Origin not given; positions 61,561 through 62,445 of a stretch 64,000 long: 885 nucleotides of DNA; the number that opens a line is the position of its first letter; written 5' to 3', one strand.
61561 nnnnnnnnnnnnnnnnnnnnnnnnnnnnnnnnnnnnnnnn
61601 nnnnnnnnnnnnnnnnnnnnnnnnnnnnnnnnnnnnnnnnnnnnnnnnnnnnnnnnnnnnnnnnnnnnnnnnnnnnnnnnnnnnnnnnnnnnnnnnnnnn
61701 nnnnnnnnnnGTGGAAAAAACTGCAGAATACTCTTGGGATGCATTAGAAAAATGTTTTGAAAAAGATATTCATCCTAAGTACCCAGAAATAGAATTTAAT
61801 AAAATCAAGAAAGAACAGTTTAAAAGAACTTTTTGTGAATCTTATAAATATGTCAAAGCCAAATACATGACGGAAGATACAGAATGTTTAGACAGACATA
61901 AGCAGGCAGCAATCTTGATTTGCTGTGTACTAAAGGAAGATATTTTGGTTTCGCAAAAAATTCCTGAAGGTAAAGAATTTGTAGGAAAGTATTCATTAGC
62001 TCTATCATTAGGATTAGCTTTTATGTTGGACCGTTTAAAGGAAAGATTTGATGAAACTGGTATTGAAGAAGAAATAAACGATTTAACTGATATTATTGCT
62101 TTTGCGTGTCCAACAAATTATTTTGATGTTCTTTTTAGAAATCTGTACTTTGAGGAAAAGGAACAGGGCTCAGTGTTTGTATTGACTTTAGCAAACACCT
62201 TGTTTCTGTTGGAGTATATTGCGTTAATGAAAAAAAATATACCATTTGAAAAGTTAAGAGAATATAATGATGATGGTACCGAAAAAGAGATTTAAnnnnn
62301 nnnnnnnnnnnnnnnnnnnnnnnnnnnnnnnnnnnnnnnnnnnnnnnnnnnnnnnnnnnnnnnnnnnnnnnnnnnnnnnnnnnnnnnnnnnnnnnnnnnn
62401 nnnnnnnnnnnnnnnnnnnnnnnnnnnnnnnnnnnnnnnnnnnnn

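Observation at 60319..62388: Self-contained AT-rich four-gene cargo cassette at the attR end: XRE regulator + two membrane proteins + unknown cytoplasmic protein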

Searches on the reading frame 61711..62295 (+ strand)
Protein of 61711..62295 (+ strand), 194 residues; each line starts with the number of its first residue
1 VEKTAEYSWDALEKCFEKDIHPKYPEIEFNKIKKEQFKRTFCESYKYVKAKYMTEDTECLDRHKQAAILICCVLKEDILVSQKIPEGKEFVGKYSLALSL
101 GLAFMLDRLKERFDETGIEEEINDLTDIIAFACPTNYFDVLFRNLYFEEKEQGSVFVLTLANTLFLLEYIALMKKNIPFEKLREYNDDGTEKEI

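Call 8: search_protein_families(library=phrogs, proteins=[window:61711-62295:+], max_evalue=1)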
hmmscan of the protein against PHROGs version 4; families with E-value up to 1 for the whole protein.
window:61711-62295:+ (194 aa): 0 families

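Call 9: search_protein_families(library=padloc, proteins=[window:61711-62295:+], max_evalue=1)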
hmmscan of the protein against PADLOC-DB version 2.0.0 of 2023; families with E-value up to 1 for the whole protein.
window:61711-62295:+ (194 aa): 0 families

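Call 10: search_protein_families(library=ncbifam, proteins=[window:61711-62295:+], max_evalue=1)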
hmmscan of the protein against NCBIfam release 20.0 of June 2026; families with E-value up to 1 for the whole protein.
window:61711-62295:+ (194 aa): 0 families

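Call 11: search_protein_families(library=pfam, proteins=[window:61711-62295:+], max_evalue=1)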
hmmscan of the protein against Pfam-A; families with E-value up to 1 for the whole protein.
window:61711-62295:+ (194 aa): 0 families

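Call 14: find_homologous_proteins(query=window:61711-62295:+)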
Query window:61711-62295:+ (194 aa): 9 proteins with E <= 0.001 among 145 candidates.
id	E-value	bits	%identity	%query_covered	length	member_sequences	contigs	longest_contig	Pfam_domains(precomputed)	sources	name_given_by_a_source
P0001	7.9e-124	429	100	100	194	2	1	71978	-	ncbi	-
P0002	1.6e-91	323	78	96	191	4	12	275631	-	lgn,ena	-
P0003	5.1e-79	283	66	98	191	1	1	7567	-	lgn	-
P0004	4.4e-78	279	68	99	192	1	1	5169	-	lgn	-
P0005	2.3e-77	277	68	95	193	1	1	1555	-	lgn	-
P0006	3.7e-76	273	68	97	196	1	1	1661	-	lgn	-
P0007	1.5e-55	206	57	96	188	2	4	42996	-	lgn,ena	-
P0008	3.0e-16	78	36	78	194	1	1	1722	-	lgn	-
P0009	1.6e-14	72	33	91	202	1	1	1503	-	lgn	-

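Call 16: find_encoding_contigs(protein=P0002, flank=8000, max_places=6)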
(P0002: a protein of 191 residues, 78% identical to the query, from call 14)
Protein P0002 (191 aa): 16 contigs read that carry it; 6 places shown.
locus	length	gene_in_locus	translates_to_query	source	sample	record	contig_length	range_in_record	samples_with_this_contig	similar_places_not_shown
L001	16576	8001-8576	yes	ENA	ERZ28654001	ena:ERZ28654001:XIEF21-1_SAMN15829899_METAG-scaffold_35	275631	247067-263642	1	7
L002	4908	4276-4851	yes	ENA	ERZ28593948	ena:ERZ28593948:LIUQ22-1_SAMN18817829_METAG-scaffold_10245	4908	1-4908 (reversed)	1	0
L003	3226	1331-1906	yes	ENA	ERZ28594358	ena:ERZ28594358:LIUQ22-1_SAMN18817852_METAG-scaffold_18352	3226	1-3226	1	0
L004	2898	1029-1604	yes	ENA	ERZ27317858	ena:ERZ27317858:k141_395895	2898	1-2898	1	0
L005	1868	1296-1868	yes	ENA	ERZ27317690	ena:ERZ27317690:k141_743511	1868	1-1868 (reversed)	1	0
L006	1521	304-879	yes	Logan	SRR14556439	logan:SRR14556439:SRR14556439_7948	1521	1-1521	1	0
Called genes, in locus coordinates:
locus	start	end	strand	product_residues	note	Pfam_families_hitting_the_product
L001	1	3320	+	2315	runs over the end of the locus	PF05593:RHS_repeat (faint), PF14200:RicinB_lectin_2 (weak), PF25023:TEN_YD-shell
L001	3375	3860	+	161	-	-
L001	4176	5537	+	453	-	PF00144:Beta-lactamase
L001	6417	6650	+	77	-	PF12844:HTH_19, PF13560:HTH_31, PF01381:HTH_3, PF13443:HTH_26 (weak)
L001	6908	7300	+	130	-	-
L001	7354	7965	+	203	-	-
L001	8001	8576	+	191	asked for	-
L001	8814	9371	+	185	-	-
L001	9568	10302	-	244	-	PF06347:SH3_4 (weak), PF08239:SH3_3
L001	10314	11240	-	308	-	-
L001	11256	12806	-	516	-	-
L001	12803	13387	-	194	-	PF13676:TIR_2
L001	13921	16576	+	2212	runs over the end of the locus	PF05593:RHS_repeat (faint), PF25023:TEN_YD-shell (weak)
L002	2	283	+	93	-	?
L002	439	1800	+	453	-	PF00144:Beta-lactamase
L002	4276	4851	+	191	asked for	-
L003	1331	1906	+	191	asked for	-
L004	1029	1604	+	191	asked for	-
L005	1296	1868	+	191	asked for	?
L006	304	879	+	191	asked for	-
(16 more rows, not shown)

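Call 17: find_encoding_contigs(protein=P0007, flank=8000, max_places=4)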
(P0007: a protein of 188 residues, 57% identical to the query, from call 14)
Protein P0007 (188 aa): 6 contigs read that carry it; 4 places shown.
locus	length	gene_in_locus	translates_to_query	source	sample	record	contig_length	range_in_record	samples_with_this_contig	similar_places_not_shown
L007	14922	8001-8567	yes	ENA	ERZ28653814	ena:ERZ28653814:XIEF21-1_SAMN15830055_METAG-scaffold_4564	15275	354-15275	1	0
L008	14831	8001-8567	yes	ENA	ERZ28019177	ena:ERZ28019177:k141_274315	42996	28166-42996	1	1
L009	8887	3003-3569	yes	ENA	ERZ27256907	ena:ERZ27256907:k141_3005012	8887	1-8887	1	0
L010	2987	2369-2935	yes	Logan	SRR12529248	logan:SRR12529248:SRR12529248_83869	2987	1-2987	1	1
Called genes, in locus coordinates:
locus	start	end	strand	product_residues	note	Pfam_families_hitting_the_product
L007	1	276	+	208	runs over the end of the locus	?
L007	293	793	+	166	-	-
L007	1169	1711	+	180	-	-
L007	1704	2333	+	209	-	PF14285:DUF4367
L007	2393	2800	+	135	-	-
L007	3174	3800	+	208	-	-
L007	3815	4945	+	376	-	-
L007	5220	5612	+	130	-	-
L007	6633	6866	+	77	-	PF12844:HTH_19, PF13560:HTH_31, PF01381:HTH_3, PF13443:HTH_26 (weak)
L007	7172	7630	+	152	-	-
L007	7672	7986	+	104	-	-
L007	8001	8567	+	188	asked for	-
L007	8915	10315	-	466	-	PF06527:TniQ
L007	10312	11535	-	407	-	PF05621:TniB, PF13401:AAA_22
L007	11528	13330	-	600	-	PF27135:HTH_TnsB, PF09299:Mu-transpos_C (faint)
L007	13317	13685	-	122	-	-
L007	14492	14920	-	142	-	?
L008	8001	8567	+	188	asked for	-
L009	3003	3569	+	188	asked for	-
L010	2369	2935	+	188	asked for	-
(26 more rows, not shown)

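Call 18: find_encoding_contigs(protein=P0003, flank=8000, max_places=3)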
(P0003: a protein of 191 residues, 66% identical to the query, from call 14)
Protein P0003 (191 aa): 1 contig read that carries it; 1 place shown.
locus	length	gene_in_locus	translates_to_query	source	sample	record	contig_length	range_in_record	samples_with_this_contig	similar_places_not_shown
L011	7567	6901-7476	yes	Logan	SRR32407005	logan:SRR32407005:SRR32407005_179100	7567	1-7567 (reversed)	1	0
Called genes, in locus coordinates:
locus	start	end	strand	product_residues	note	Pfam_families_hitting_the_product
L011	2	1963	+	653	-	?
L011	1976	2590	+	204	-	-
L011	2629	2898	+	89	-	-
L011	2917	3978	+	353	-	PF01520:Amidase_3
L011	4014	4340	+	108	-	PF16079:Phage_holin_5_2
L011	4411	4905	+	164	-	PF11195:Tad2-like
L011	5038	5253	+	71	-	PF20124:DUF6514 (weak)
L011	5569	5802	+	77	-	PF12844:HTH_19, PF13560:HTH_31, PF01381:HTH_3, PF13443:HTH_26 (weak)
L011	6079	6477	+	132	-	-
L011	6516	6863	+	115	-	-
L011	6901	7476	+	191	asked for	-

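Call 19: find_encoding_contigs(protein=P0004, flank=8000, max_places=3)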
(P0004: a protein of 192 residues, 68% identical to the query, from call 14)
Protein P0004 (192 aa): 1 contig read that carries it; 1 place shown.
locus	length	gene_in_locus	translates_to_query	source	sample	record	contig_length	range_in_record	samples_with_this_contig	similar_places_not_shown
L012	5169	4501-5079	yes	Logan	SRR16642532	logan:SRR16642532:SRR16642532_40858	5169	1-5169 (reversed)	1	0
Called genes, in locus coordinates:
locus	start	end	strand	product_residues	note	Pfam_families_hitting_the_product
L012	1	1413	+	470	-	?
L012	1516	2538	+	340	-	PF01183:Glyco_hydro_25, PF08230:CW_7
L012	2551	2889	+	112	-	PF16079:Phage_holin_5_2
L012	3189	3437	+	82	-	PF13560:HTH_31, PF12844:HTH_19, PF01381:HTH_3, PF13443:HTH_26 (weak)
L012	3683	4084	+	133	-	-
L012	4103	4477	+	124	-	-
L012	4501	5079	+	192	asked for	-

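Call 20: find_encoding_contigs(protein=P0001, flank=10000, max_places=3)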
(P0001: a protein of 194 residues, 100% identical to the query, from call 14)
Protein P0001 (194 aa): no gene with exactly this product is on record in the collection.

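Call 25: search_solved_structures(query=A1, max_evalue=10)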
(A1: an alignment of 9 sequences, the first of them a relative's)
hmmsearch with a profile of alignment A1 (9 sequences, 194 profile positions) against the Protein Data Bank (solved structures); distinct sequences matched with E-value up to 10: 2.
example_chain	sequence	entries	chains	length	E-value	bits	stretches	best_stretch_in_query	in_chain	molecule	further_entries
7koe_C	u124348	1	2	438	0.49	13.1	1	4-74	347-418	Electron transfer flavoprotein-quinone oxidoreductase FixC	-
5cag_A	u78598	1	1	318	1.6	11.4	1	23-84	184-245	Uncharacterized protein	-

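Call 30: find_related_loci(query=A1, collection=genome_contigs, flank=10000)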
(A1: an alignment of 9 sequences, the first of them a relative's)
Query A1 (194 aa) in genome_contigs; peptide patterns used: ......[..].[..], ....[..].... (x = any residue, [..] = any of these).
24 stretches matched a pattern; 4 encode a relative of the query (tblastn E <= 1e-3); 4 distinct loci.
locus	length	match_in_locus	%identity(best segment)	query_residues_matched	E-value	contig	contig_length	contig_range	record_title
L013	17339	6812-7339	36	1-176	6e-29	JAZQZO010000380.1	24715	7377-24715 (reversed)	MAG: Acutalibacteraceae bacterium isolate T1900045153_TC20190147.MAGScoT_cleanbin_000036 SGB_4965_k141_816921, whole gen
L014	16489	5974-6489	35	20-188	7e-22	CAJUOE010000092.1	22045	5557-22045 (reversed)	MAG TPA_asm: uncultured Lachnospiraceae bacterium isolate MGBC161624 genome assembly, contig: MGBC161624.92, whole genom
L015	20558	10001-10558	26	2-177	8e-8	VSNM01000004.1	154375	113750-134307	MAG: Lachnospiraceae bacterium isolate S9762_S14_bin.4 S9762_S14_S9762_S14_bin.4_contig_4, whole genome shotgun sequence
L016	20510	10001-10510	25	9-168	5e-7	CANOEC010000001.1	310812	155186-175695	MAG TPA_asm: uncultured Lachnospiraceae bacterium isolate SRR13921778_bin.47_metawrap_v1.3_MAG genome assembly, contig:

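Call 31: find_related_loci(query=A1, collection=viral_contigs, flank=10000)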
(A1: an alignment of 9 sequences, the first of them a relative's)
Query A1 (194 aa) in viral_contigs; peptide patterns used: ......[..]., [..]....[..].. (x = any residue, [..] = any of these).
54 stretches matched a pattern, but none encodes a relative of the query by tblastn (E <= 1e-3).

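Call 33: predict_structure(alignment_id=A1)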
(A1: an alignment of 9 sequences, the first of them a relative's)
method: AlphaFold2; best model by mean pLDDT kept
length: 194 residues; sequences in the alignment: 9
mean_pLDDT: 89.1   pTM: 0.87
mean pLDDT of the five models: 89.1, 87.7, 87.1, 85.5, 83.5
residues with pLDDT >= 90: 133; 70-90: 50; 50-70: 4; < 50: 7
segments of 3 or more residues with pLDDT < 50: 188-194
pLDDT, mean of each block of 10 residues (from residue 1): 95 95 92 97 97 88 97 93 80 93 96 92 85 82 92 93 95 90 65 33
secondary structure, 60 per line:
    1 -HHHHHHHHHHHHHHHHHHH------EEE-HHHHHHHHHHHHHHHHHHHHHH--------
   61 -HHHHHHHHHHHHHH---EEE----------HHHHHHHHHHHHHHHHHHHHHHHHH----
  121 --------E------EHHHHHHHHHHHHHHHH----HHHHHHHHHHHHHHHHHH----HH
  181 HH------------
elements in order: H2-20 E27-29 H31-52 H62-75 E79-81 H92-116 H137-152 H157-174 H179-182

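Call 36: search_protein_representatives(alignment_id=A1)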
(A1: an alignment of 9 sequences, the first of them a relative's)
Query: 9 sequences, 194 profile positions. Proteins with E-value up to 0.001 (for the whole library): 310; up to 1e-10: 182; up to 1e-30: 62. The best 150 are listed.
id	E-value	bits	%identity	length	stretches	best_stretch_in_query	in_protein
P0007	5.8e-81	286.9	-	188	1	1-189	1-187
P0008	2.2e-73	262.2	-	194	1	1-188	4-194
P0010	1.4e-53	197.6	-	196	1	4-188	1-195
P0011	6.1e-47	175.9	-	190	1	9-189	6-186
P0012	1.6e-46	174.6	-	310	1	6-192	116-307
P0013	1.6e-46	174.6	-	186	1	4-188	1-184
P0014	1.3e-44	168.3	-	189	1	9-190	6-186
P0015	1.8e-44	167.9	-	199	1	4-191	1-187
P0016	2.5e-43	164.1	-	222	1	6-191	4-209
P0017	1.7e-42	161.4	-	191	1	5-186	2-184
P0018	1.8e-42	161.4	-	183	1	4-188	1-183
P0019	7.0e-42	159.4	-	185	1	28-187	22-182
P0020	8.0e-42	159.2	-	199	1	4-188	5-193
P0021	1.4e-41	158.4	-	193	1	10-189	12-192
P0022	4.3e-41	156.9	-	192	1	4-190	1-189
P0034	8.3e-37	142.9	-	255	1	6-188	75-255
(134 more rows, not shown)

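Call 37: fold_search(model_id=the predicted structure, library=pdb)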
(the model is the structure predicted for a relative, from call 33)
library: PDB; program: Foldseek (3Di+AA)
matches with E <= 10: 46; with E <= 0.001: 0
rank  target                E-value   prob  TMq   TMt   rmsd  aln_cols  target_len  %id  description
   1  8etq                  1.9e+00  0.03  0.13  0.10  18.4       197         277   14  Designed pentafoil knot protein folded into a trefoil knot (released 2023-10-25)
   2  3kh2_C                2.2e+00  0.33  0.30  0.43   5.8       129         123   13  Crystal structure of the P1 bacteriophage Doc toxin (F68S) in complex with the Phd antitoxin (L17M/V39A). Northeast St (released 2010-08-18)
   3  2hld_S                3.3e+00  0.06  0.20  0.10  11.7       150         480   12  Crystal structure of yeast mitochondrial F1-ATPase (released 2006-11-28)
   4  8z6d_A                3.5e+00  0.06  0.19  0.20  10.4       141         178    9  Structure of transcriptional regulator TetR1 (released 2025-04-23)
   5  2lfw_MODEL_1_A        3.7e+00  0.05  0.20  0.23  19.5       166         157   14  NMR structure of the PhyRSL-NepR complex from Sphingomonas sp. Fr1 (released 2012-04-25)
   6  6n2y_A                3.9e+00  0.06  0.20  0.10  11.8       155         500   10  Bacillus PS3 ATP synthase class 1 (released 2019-02-20)
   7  1dbh                  4.3e+00  0.02  0.15  0.10  14.7       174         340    7  DBL AND PLECKSTRIN HOMOLOGY DOMAINS FROM HSOS1 (released 1998-12-23)
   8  6tmh_C                4.7e+00  0.05  0.21  0.10  12.8       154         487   12  Cryo-EM structure of Toxoplasma gondii mitochondrial ATP synthase dimer, OSCP/F1/c-ring model (released 2020-12-16)
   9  7xj1_A                4.7e+00  0.03  0.18  0.08  18.1       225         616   13  Structure of human TRPV3_G573S in complex with Trpvicin in C2 symmetry (released 2022-11-09)
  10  7b7z_A                5.0e+00  0.15  0.35  0.22  10.9       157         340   10  DeAMPylation complex of monomeric FICD and AMPylated BiP (state 1) (released 2021-07-07)
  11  4edn_I                5.0e+00  0.04  0.19  0.27  16.8       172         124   15  Crystal structure of beta-parvin CH2 domain in complex with paxillin LD1 motif (released 2012-08-08)
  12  4edl_C                5.0e+00  0.04  0.19  0.26  16.5       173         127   15  Crystal structure of beta-parvin CH2 domain (released 2012-08-08)
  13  7uzf_A                5.0e+00  0.04  0.23  0.11  16.6       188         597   12  Rat Kidney V-ATPase with SidK, State 1 (released 2023-11-22)
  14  3hfa_V                5.0e+00  0.03  0.17  0.15  17.8       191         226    7  Crystal Structure of Mycobacterium Tuberculosis Proteasome open-gate mutant (released 2009-09-15)
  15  4edl_A                5.2e+00  0.04  0.20  0.26  17.3       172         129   16  Crystal structure of beta-parvin CH2 domain (released 2012-08-08)
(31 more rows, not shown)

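Call 38: fold_search(model_id=the predicted structure, library=viral)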
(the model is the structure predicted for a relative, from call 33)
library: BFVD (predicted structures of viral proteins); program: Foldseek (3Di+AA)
matches with E <= 10: 82; with E <= 0.001: 0
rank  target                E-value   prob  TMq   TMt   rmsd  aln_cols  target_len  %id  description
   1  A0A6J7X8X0            9.4e-01  0.06  0.16  0.13  20.2       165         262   16  Uncharacterized protein [uncultured Caudovirales phage]
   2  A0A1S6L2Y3            1.2e+00  0.05  0.14  0.13  18.2       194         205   15  Uncharacterized protein [Erwinia phage vB_EamM_Yoloswag]
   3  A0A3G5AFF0            1.6e+00  0.09  0.22  0.18  13.8       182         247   10  Uncharacterized protein [Solivirus sp.]
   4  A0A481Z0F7            1.7e+00  0.06  0.20  0.12  15.1       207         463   14  DUF2828 domain-containing protein [Mimivirus LCMiAC01]
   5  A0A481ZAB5            2.0e+00  0.07  0.21  0.18  17.5       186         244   13  Uncharacterized protein [Pithovirus LCPAC302]
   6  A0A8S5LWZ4            2.1e+00  0.05  0.17  0.13  19.3       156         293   15  Uncharacterized protein [Myoviridae sp. ctZgq1]
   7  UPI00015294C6         2.5e+00  0.07  0.21  0.15  13.6       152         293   14  (no name look-up for this kind of identifier)
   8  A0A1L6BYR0            2.6e+00  0.06  0.19  0.21  17.0       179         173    7  Membrane protein [Mycobacterium phage MrMagoo]
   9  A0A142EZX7            2.8e+00  0.04  0.16  0.20  16.3       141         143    9  (no name in the UniProt tables at hand)
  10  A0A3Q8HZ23            2.8e+00  0.04  0.15  0.20  22.4       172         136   12  (no name in the UniProt tables at hand)
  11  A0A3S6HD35            3.1e+00  0.06  0.17  0.20  18.1       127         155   10  (no name in the UniProt tables at hand)
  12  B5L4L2                3.1e+00  0.04  0.17  0.14  16.4       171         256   12  Non-structural protein NS1 (Fragment) [African horse sickness virus 8]
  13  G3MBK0                3.6e+00  0.04  0.17  0.14  15.5       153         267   12  Gp4 [Bacillus phage G]
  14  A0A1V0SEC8            3.8e+00  0.03  0.17  0.12  13.6       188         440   12  Uncharacterized protein [Indivirus ILV1]
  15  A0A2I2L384            3.9e+00  0.03  0.14  0.08  18.2       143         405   10  Uncharacterized protein [Orpheovirus IHUMI-LCC2]
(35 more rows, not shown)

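Call 43: find_encoding_contigs(protein=P0010, flank=8000, max_places=3)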
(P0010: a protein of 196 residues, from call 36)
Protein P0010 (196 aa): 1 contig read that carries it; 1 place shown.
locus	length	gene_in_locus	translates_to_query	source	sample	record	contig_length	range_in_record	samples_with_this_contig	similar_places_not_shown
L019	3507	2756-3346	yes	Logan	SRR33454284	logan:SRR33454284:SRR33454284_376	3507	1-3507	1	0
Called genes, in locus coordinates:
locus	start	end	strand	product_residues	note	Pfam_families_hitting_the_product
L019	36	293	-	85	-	-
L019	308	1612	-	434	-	PF16255:Lipase_GDSL_lke (weak), PF00657:Lipase_GDSL (weak), PF13472:Lipase_GDSL_2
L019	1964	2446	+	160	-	-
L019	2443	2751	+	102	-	-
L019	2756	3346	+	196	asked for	-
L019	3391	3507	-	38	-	?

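Call 45: search_solved_structures(query=A4, max_evalue=10)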
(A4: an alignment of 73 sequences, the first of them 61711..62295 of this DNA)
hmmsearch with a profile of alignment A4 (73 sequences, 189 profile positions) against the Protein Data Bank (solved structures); distinct sequences matched with E-value up to 10: 2.
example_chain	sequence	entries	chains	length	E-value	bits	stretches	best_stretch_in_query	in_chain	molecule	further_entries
9f9p_K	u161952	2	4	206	0.12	15.3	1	47-116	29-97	Proteasome subunit beta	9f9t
7fiw_B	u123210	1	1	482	0.13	15.2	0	137-173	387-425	bacteria factor 4,CidA I(Zeta/1) protein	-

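Call 46: search_protein_families(library=pfam, alignment_id=A4, max_evalue=1)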
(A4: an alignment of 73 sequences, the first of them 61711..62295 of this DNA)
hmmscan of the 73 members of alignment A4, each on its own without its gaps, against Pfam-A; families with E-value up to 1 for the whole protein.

A. member 1, window:61711-62295:+ (194 aa): 0 families

B. families by the number of members that match (of 73 scanned): 66 families (the first 25 are shown)
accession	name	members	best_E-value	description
PF23817.1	DUF7188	2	0.08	Family of unknown function (DUF7188)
PF21599.3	ZSWIM3_N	1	0.0015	Zinc finger SWIM domain-containing protein 3, N-terminal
PF01877.22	RNA_binding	1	0.002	RNA binding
PF12224.13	Amidoligase_2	1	0.0027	Putative amidoligase enzyme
PF14677.12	FANCI_S3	1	0.0073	FANCI solenoid 3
PF10307.15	HAD_SAK_1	1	0.01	HAD domain family 1 in Swiss Army Knife RNA repair proteins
PF00810.23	ER_lumen_recept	1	0.011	ER lumen protein retaining receptor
PF09606.15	Med15_N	1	0.012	ARC105/Med15 mediator subunit N-terminal KIX domain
PF10523.15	BEN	1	0.012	BEN domain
PF09725.14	Fra10Ac1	1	0.014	Folate-sensitive fragile site protein Fra10Ac1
PF01476.26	LysM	1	0.016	LysM domain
PF02384.22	N6_Mtase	1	0.017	N-6 DNA Methylase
PF19086.5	Terpene_syn_C_2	1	0.018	Terpene synthase family 2, C-terminal metal binding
PF01858.22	RB_A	1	0.02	Retinoblastoma-associated protein A domain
PF22160.1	PSMA-like_C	1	0.031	Maltose-forming alpha-amylase-like, C-terminal domain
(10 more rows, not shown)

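Call 49: find_related_loci(query=A5, collection=metagenome_contigs, flank=8000)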
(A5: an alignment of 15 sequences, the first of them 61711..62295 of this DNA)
Query A5 (194 aa) in metagenome_contigs; peptide patterns used: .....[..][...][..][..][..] (x = any residue, [..] = any of these).
32 stretches matched a pattern; 10 encode a relative of the query (tblastn E <= 1e-3); 10 distinct loci.
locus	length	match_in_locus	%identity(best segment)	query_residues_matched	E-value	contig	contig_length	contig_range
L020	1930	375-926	36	1-184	2e-33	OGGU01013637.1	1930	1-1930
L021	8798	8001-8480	38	25-185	3e-31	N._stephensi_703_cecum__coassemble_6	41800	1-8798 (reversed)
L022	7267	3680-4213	36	6-185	5e-30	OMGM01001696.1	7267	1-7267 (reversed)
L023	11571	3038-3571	34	6-185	2e-28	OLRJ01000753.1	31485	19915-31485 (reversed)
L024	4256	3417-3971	34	1-185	4e-25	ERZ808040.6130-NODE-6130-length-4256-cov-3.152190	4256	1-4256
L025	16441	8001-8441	38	27-175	8e-21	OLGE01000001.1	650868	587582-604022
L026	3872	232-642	35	37-175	2e-17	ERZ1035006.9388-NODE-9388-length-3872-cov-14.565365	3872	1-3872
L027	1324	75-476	31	33-168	1e-13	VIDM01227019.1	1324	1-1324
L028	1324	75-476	31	33-168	1e-13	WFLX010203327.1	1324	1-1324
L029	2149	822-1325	28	15-184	1e-7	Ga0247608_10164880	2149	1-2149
